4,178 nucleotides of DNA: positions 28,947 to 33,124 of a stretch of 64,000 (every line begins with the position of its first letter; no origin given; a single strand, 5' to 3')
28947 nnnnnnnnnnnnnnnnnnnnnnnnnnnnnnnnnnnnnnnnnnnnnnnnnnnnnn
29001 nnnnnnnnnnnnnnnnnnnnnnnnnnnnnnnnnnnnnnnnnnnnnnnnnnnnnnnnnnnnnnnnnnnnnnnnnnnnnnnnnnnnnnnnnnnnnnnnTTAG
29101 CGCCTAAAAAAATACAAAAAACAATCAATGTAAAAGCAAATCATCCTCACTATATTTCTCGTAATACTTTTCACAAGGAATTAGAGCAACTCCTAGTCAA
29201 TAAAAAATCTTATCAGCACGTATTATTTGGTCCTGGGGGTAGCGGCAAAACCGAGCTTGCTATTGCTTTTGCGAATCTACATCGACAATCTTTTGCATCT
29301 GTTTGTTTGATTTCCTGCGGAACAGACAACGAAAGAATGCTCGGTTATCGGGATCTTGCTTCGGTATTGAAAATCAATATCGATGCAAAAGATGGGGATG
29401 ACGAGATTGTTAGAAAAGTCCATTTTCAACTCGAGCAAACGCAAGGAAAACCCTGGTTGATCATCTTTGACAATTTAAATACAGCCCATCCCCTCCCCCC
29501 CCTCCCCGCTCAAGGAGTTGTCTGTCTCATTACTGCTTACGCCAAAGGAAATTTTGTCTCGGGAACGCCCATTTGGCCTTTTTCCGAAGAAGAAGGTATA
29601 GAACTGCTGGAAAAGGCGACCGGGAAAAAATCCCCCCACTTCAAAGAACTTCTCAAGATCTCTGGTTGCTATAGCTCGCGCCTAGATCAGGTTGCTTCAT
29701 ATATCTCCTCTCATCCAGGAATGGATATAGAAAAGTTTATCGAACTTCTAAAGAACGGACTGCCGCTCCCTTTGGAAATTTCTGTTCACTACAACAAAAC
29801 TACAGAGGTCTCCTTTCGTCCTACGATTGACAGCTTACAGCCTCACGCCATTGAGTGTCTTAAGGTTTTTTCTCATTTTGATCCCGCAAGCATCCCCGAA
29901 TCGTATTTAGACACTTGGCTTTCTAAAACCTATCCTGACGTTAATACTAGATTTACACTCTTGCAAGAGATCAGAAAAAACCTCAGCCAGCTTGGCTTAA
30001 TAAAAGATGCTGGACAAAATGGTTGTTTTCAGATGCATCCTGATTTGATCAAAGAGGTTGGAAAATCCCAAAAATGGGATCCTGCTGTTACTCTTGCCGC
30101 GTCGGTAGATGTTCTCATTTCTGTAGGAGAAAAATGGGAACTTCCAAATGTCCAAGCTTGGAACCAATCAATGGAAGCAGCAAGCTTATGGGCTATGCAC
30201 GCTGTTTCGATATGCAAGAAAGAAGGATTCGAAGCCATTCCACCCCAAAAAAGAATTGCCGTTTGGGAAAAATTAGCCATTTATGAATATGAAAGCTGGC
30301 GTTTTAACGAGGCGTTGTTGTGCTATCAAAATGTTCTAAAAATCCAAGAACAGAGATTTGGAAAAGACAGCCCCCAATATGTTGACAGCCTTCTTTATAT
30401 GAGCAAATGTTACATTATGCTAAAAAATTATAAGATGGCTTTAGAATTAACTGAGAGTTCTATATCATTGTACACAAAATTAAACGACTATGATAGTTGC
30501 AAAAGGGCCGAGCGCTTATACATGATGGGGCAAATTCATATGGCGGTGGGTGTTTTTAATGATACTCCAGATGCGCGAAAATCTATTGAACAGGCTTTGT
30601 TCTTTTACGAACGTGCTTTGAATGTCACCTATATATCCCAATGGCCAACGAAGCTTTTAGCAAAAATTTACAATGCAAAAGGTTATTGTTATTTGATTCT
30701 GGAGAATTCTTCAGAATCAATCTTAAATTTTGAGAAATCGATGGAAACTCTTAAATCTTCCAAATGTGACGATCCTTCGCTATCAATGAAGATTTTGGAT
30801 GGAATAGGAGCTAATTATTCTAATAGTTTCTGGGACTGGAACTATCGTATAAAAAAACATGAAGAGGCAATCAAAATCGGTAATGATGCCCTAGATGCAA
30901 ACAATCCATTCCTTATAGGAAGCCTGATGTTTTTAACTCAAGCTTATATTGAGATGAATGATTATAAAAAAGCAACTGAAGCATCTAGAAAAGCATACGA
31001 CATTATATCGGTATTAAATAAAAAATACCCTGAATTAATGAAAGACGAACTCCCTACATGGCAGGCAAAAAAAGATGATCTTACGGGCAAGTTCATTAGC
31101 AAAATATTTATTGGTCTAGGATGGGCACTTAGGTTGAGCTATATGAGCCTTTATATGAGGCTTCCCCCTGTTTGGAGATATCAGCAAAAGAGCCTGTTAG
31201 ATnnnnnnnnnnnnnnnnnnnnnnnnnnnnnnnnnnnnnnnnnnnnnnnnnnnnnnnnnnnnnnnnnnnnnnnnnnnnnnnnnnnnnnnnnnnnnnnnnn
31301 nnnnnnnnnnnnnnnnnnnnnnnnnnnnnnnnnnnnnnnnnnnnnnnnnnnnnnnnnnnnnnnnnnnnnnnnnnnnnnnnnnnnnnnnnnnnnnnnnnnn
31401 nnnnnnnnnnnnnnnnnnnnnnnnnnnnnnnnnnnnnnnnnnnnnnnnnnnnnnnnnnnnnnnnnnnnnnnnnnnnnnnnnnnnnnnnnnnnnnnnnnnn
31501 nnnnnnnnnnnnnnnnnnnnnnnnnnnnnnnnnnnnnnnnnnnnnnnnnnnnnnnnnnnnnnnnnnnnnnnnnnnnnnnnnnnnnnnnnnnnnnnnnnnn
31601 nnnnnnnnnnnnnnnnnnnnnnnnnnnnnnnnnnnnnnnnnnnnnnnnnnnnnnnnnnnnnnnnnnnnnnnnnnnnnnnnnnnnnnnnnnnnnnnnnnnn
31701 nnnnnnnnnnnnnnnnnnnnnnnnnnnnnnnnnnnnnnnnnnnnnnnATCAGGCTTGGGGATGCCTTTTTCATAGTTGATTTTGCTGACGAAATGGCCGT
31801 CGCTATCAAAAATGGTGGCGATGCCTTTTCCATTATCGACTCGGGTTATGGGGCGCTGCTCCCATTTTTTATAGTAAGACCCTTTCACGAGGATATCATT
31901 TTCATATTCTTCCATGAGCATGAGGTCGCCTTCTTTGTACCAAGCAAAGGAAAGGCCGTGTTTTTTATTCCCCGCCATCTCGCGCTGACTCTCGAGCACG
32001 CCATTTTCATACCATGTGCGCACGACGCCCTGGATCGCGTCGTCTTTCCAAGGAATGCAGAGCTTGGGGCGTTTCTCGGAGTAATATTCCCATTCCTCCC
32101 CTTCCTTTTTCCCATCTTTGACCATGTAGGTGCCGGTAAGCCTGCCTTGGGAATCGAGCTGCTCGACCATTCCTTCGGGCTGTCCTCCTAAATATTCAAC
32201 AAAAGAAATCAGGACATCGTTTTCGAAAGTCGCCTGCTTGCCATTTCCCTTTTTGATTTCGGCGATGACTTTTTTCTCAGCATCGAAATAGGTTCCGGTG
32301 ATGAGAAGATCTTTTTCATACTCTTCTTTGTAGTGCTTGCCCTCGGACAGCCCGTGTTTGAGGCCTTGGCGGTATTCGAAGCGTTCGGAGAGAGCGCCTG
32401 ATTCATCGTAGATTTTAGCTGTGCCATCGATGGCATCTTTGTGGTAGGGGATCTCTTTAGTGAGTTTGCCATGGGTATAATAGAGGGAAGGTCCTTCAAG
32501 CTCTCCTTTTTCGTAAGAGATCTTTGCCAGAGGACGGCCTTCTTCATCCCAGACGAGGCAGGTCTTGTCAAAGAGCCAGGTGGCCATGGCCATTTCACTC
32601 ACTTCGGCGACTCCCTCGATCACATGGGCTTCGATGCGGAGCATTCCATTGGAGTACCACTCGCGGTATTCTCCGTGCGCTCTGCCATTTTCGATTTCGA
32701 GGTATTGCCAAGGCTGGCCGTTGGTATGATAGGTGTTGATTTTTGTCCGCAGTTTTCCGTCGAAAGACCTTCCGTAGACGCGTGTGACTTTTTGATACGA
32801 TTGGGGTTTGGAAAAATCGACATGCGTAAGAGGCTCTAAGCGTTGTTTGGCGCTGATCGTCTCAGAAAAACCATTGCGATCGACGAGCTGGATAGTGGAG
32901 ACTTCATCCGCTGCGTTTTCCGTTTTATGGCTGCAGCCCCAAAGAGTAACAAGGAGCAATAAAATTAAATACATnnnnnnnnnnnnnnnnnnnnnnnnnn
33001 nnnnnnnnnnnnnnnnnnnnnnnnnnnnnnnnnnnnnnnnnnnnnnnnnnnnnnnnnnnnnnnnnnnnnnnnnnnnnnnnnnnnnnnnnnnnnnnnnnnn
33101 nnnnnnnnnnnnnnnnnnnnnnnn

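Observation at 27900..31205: NB-ARC/STAND ATPase with a PARP-like ADP-ribosyltransferase head and a TPR tail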

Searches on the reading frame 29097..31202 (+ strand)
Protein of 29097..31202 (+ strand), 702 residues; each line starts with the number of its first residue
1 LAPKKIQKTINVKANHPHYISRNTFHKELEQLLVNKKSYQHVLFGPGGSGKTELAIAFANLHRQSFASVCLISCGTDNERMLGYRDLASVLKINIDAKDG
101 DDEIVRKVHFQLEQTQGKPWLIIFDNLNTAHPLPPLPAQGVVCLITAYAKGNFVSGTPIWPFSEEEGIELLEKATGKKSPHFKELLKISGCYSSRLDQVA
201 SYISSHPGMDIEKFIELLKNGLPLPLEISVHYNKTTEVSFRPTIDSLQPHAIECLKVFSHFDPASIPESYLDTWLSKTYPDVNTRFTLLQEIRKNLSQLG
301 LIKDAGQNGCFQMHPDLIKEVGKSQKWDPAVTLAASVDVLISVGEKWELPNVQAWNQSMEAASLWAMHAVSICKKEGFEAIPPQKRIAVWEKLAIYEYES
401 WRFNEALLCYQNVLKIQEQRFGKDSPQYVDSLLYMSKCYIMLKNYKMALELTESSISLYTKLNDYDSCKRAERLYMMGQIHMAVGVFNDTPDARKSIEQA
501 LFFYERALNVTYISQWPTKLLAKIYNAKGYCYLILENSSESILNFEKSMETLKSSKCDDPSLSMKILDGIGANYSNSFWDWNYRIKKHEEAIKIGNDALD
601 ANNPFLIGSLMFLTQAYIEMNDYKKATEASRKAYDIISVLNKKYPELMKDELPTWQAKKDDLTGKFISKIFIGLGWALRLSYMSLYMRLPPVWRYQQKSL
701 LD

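Call 11: find_homologous_proteins(query=window:29097-31202:+, max_evalue=0.001)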
Query window:29097-31202:+ (702 aa): 8 proteins with E <= 0.001 among 8000 candidates.
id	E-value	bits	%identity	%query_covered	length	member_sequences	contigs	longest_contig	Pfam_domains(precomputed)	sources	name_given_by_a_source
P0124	5.1e-94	334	40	65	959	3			PF13424.13,PF13176.13,PF24885.2,PF13401.13,PF13191.13,PF13374.13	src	-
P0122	2.5e-83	299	99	20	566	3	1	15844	PF00644.27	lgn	-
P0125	5.4e-20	90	30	45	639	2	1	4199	PF13414.13,PF25058.2,PF17874.8,PF00515.35,PF13424.13,PF13432.13,PF13181.13,PF07719.24,PF00931.29,PF13191.13,PF13374.13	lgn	-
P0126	3.9e-7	47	21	74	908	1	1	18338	PF13431.13,PF07720.19,PF14357.12,PF13176.13,PF24885.2,PF13428.13,PF01637.25,PF00931.29,PF13374.13,PF07721.21,PF14559.13,PF13371.13,PF17874.8,PF00515.35,PF05729.19,PF13424.13,PF13432.13,PF13181.13,PF07719.24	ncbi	-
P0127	1.1e-4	39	27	40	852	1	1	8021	PF00931.29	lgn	-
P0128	2.0e-4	38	20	86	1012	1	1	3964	PF13431.13,PF09986.16,PF13176.13,PF24885.2,PF13428.13,PF00931.29,PF13374.13,PF07721.21,PF14559.13,PF17874.8,PF25000.1,PF00515.35,PF13424.13,PF13432.13,PF13181.13,PF07719.24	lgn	-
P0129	2.9e-4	38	30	13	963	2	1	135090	PF13606.13,PF13857.13,PF12796.14,PF00023.37,PF13637.13,PF01734.28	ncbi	ncbi:MAG: patatin-like phospholipase family protein [Candidatus Rhabdochlamydia sp.]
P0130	4.2e-4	37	20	33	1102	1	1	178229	PF14853.13,PF13431.13,PF13414.13,PF09986.16,PF13176.13,PF24885.2,PF13428.13,PF13374.13,PF14559.13,PF00069.32,PF13371.13,PF17874.8,PF00515.35,PF13424.13,PF21033.5,PF14938.13,PF13432.13,PF13181.13,PF12968.14,PF07719.24,PF20720.4,PF13174.13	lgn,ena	-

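Call 26: search_protein_families(library=pfam, proteins=[P0124], max_evalue=0.001)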
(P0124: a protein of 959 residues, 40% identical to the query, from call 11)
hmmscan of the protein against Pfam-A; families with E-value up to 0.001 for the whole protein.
P0124 (959 aa): 10 families
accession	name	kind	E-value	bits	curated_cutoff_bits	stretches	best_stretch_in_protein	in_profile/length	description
PF13374.12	TPR_10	-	2.8e-13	49.8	27.5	1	916-955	3-42/42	Tetratricopeptide repeat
PF13424.12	TPR_12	-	2e-11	44.3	30.1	1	918-959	6-47/77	Tetratricopeptide repeat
PF13176.12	TPR_7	-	5.5e-07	29.6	27.9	1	918-947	2-31/36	Tetratricopeptide repeat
PF24885.1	TPR_NPHP3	-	2.3e-06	27.6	100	1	872-957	97-183/239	Nephrocystin-3 TPR domain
PF13191.12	AAA_16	-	5.1e-06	27.5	32.6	1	518-573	10-63/167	AAA ATPase domain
PF13401.12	AAA_22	-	2.4e-05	25.1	27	1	534-621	7-93/130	AAA domain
PF00515.34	TPR_1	-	4.5e-05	23.5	27.8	1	917-945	3-31/34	Tetratricopeptide repeat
PF02985.28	HEAT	-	0.00012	22.4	23.5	0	351-376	4-29/31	HEAT repeat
PF25000.1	DUF7779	-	0.00018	22.1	27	1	733-804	2-79/95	Domain of unknown function (DUF7779)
PF14559.12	TPR_19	-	0.00022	21.9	25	0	894-943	4-53/68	Tetratricopeptide repeat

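Call 74: predict_structure(alignment_id=A4)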
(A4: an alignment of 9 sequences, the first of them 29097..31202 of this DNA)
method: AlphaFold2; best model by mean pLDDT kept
length: 702 residues; sequences in the alignment: 9
mean_pLDDT: 78.9   pTM: 0.60
mean pLDDT of the five models: 78.9, 77.9, 75.7, 75.1, 74.8
residues with pLDDT >= 90: 216; 70-90: 344; 50-70: 63; < 50: 79
segments of 3 or more residues with pLDDT < 50: 1-11, 225-234, 645-702
pLDDT, mean of each block of 10 residues (from residue 1): 30 57 86 84 81 89 87 81 85 83 90 87 82 70 88 84 88 85 87 75 73 82 47 52 77 91 89 90 84 76 68 81 74 94 84 81 92 92 95 91 89 95 88 93 89 91 76 93 77 88 94 75 94 91 95 84 92 79 94 91 85 85 81 77 48 34 36 37 38 35 30
secondary structure, 60 per line:
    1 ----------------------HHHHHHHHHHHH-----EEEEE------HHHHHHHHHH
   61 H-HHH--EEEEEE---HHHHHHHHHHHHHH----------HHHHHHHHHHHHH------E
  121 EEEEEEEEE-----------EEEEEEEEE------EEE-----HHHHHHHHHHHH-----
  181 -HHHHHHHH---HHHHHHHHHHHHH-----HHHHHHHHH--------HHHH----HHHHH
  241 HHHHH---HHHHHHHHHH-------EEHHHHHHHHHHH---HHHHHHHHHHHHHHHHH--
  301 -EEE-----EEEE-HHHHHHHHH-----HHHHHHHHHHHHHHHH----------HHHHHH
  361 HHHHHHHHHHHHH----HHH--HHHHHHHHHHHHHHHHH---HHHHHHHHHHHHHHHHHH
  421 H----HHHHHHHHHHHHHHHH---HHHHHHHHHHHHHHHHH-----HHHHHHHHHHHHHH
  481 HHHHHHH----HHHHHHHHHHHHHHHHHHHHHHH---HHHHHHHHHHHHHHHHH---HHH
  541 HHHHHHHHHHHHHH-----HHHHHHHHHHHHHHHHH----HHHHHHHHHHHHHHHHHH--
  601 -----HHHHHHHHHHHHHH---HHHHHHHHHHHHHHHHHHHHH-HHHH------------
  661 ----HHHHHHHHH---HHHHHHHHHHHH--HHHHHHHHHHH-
elements in order (helices of 4 or more, strands of 3 or more residues): H23-34 E40-44 H51-61 E68-73 H77-90 H101-113 E120-129 E141-149 E156-158 H164-175 H182-189 H193-205 H211-219 H228-231 H236-245 H249-258 H268-278 H282-298 E302-304 E310-313 H315-323 H329-344 H355-373 H383-399 H403-421 H426-441 H445-461 H467-487 H492-514 H518-534 H538-554 H560-576 H581-598 H606-619 H623-643 H645-648 H665-673 H677-688 H691-701

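Call 77: fold_search(model_id=the predicted structure, library=pdb)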
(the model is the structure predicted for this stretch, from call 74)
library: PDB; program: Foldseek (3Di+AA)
matches with E <= 10: 1560; with E <= 0.001: 132
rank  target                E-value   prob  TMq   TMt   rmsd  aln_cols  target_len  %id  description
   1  6mfv_A                5.7e-11  1.00  0.39  0.41  11.9       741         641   14  Crystal structure of the Signal Transduction ATPase with Numerous Domains (STAND) protein with a tetratricopeptide rep (released 2019-02-20)
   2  4wne_A                6.8e-08  1.00  0.34  0.66   8.1       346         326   15  Crystal structure of the TPR domain of LGN in complex with Frmpd4/Preso1 at 2.0 Angstrom resolution (released 2015-09-16)
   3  6hc2_A                1.2e-07  1.00  0.34  0.60   7.3       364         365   14  Crystal structure of NuMA/LGN hetero-hexamers (released 2019-05-29)
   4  6hc2_C                1.4e-07  1.00  0.34  0.60   8.7       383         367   14  Crystal structure of NuMA/LGN hetero-hexamers (released 2019-05-29)
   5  6hc2_E                1.5e-07  1.00  0.34  0.59   7.6       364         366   15  Crystal structure of NuMA/LGN hetero-hexamers (released 2019-05-29)
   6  4wng_A                1.6e-07  1.00  0.34  0.66   8.4       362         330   15  Crystal structure of the TPR domain of LGN in complex with Frmpd4/Preso1 at 2.1 Angstrom resolution (released 2015-09-16)
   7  3sf4_C                1.8e-07  1.00  0.32  0.58  10.8       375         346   16  Crystal structure of the complex between the conserved cell polarity proteins Inscuteable and LGN (released 2011-11-23)
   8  4g2v_A                1.8e-07  1.00  0.33  0.67   7.3       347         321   14  Structure complex of LGN binding with FRMPD1 (released 2013-01-23)
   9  6hc2_S                2.2e-07  1.00  0.34  0.60   7.4       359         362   14  Crystal structure of NuMA/LGN hetero-hexamers (released 2019-05-29)
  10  3sf4_A                2.4e-07  1.00  0.32  0.56  11.7       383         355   15  Crystal structure of the complex between the conserved cell polarity proteins Inscuteable and LGN (released 2011-11-23)
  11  4wnd_A                2.5e-07  1.00  0.34  0.66   8.6       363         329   15  Crystal structure of the TPR domain of LGN in complex with Frmpd4/Preso1 at 1.5 Angstrom resolution (released 2015-09-16)
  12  3j2t_A                2.7e-07  1.00  0.24  0.15  22.4       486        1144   14  An improved model of the human apoptosome (released 2013-04-10)
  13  3sf4_B                2.9e-07  1.00  0.32  0.57   9.6       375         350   15  Crystal structure of the complex between the conserved cell polarity proteins Inscuteable and LGN (released 2011-11-23)
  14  7ep7_A                3.5e-07  1.00  0.34  0.68   9.1       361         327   15  The complex structure of Gpsm2 and Whirlin (released 2022-05-04)
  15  5a6c_A                4.2e-07  1.00  0.34  0.60   8.7       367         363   16  Concomitant binding of Afadin to LGN and F-actin directs planar spindle orientation (released 2015-12-30)
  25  4m9s_A                2.7e-06  1.00  0.26  0.34  19.5       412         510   15  crystal structure of CED-4 bound CED-3 fragment (released 2013-10-23)
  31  8dgc_B                6.1e-06  1.00  0.22  0.08  28.7       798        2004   11  Avs3 bound to phage PhiV-1 terminase (released 2022-08-03)
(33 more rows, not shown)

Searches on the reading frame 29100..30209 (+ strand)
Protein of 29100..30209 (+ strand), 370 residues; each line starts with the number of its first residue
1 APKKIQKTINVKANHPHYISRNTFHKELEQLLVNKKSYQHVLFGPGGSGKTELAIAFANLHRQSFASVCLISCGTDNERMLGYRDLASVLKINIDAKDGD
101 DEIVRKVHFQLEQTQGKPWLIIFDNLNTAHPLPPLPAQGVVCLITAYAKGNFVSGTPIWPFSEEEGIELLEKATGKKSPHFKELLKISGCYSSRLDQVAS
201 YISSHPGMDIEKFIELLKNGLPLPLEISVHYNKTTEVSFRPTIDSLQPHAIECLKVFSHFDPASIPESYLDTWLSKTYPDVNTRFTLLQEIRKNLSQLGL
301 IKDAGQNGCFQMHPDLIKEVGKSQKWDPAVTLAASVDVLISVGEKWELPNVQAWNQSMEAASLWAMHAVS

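Call 34: search_solved_structures(query=A3, max_evalue=10, show_alignments=2)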
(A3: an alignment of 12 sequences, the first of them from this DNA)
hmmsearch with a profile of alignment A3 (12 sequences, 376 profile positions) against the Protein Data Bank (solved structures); distinct sequences matched with E-value up to 10: 303 (the best 60 are shown).
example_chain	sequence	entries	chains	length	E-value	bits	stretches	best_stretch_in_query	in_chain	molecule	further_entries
7jlv_A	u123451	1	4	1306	7.5e-11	44.8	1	27-209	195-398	Disease resistance protein Roq1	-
7jlu_A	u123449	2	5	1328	7.7e-11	44.7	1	27-209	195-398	Disease resistance protein Roq1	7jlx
9h2l_A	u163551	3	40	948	7.7e-11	44.7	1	27-364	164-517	NB-ARC domain-containing protein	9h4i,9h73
8k60_I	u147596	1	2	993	1.1e-09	40.9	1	18-248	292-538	Regulatory protein AfsR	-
8jke_I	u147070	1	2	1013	5.1e-09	38.7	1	18-248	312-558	Regulatory protein AfsR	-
3sfz_A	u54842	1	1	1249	6.6e-09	38.4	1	22-349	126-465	Apoptotic peptidase activating factor 1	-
3shf_A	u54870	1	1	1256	2.5e-08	36.4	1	22-349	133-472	Apoptotic peptidase activating factor 1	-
5vc7_A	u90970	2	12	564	9.2e-07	31.3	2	41-72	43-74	VCP-like ATPase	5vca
8zw9_A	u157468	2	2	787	1.7e-06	30.4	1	124-294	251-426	Disease resistance protein ADR1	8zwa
7wub_C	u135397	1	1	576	1.7e-06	30.4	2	40-72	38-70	Transitional endoplasmic reticulum ATPase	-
7wub_D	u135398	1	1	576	1.8e-06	30.4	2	40-72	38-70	Transitional endoplasmic reticulum ATPase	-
5g4g_A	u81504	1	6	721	1.9e-06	30.3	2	42-72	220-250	VCP-LIKE ATPASE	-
5g4f_A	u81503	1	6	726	1.9e-06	30.3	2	42-72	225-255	VCP-LIKE ATPASE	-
6mck_A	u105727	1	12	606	2.1e-06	30.1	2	41-72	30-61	Transitional endoplasmic reticulum ATPase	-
9ox9_A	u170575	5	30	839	2.6e-06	29.8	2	39-72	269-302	vesicle-fusing ATPase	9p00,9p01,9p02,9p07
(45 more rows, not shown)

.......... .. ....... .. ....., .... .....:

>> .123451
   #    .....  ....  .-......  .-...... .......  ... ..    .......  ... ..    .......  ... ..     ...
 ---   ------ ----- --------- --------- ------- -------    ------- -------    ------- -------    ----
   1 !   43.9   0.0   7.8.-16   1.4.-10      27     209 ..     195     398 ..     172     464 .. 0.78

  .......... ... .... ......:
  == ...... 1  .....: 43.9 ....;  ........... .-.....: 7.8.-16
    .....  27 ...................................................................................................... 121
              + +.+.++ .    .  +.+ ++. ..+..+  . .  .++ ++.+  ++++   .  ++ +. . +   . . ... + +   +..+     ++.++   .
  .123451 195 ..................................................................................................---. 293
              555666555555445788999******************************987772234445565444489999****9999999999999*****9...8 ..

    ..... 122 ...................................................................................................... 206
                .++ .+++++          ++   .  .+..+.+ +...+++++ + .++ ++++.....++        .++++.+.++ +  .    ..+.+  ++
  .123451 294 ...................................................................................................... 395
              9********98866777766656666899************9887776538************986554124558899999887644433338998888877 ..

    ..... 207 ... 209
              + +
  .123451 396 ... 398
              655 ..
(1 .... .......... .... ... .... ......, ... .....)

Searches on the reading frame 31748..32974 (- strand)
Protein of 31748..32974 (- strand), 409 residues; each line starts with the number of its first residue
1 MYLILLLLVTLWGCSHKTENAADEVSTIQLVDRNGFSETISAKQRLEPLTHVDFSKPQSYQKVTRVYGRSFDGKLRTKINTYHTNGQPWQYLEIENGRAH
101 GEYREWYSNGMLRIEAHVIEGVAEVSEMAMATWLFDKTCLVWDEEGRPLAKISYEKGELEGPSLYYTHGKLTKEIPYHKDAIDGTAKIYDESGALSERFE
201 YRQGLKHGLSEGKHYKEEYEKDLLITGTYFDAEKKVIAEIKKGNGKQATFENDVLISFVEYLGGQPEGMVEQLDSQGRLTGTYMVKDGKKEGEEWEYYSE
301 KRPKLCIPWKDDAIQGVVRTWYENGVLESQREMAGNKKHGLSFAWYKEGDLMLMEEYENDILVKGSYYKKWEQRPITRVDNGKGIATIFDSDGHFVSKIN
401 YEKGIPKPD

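Call 55: search_protein_families(library=pfam, proteins=[window:31748-32974:-], max_evalue=0.001)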
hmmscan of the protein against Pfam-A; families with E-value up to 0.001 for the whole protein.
window:31748-32974:- (409 aa): 1 family
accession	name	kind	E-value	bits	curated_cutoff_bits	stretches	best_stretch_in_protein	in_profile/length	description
PF07661.19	MORN_2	-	9.7e-16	56.5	29.6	0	100-117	2-19/22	MORN repeat variant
